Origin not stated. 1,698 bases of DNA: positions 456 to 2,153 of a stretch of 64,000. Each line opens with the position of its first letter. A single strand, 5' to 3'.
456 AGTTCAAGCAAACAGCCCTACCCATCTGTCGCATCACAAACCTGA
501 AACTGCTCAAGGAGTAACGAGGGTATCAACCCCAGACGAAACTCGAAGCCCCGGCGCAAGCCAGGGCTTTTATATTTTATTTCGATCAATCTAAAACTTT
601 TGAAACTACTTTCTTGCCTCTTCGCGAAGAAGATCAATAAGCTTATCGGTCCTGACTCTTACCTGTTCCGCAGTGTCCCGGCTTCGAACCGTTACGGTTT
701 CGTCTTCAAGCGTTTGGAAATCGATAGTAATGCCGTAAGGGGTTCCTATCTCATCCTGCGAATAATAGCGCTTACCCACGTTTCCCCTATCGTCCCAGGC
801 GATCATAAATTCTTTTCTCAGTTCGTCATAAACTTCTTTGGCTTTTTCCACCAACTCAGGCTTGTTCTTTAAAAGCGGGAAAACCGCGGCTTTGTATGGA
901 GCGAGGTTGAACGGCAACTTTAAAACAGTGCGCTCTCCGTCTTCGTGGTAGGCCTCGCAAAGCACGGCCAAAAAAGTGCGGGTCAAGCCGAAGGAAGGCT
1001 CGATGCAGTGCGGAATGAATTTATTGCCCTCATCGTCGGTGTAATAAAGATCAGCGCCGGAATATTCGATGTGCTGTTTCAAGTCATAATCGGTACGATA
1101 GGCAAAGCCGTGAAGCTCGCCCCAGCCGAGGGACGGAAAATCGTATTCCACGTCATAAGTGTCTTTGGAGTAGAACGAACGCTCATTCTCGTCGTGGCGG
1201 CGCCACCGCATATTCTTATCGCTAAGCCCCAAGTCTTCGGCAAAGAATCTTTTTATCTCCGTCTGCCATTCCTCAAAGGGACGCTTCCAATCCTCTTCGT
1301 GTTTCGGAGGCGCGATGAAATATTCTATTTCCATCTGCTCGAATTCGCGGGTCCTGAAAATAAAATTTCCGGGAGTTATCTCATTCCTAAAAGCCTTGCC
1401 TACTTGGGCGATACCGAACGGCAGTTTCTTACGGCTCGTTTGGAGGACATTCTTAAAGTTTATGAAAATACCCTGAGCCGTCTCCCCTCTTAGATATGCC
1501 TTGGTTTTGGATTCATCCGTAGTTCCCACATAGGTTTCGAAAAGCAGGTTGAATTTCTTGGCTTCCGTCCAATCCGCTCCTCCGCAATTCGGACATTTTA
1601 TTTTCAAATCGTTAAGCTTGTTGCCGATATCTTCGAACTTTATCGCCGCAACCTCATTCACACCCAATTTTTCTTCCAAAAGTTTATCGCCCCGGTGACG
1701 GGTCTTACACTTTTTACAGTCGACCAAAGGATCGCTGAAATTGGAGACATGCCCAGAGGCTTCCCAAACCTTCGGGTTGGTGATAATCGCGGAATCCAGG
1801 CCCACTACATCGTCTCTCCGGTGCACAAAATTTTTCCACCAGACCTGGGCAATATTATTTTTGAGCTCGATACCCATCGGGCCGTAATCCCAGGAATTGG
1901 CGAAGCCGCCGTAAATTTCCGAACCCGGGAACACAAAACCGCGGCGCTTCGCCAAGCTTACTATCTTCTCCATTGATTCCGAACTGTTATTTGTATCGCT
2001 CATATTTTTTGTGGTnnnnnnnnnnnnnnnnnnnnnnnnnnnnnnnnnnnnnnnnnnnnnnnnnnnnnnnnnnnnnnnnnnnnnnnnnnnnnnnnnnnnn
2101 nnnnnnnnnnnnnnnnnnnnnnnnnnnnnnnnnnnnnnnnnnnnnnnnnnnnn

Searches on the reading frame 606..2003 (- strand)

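Call 20: search_protein_families(library=pfam, proteins=[window:606-2003:-], max_evalue=0.0001)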
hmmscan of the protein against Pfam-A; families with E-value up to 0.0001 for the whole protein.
window:606-2003:- (465 aa): 2 families
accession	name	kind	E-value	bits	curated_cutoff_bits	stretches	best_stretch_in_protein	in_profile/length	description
PF03129.25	HGTP_anticodon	-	4.2e-21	75.3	21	1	371-461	1-93/94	Anticodon binding domain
PF00587.30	tRNA-synt_2b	-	8.1e-11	42.7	29.3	1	163-348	5-176/179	tRNA synthetase class II core domain (G, H, P, S and T)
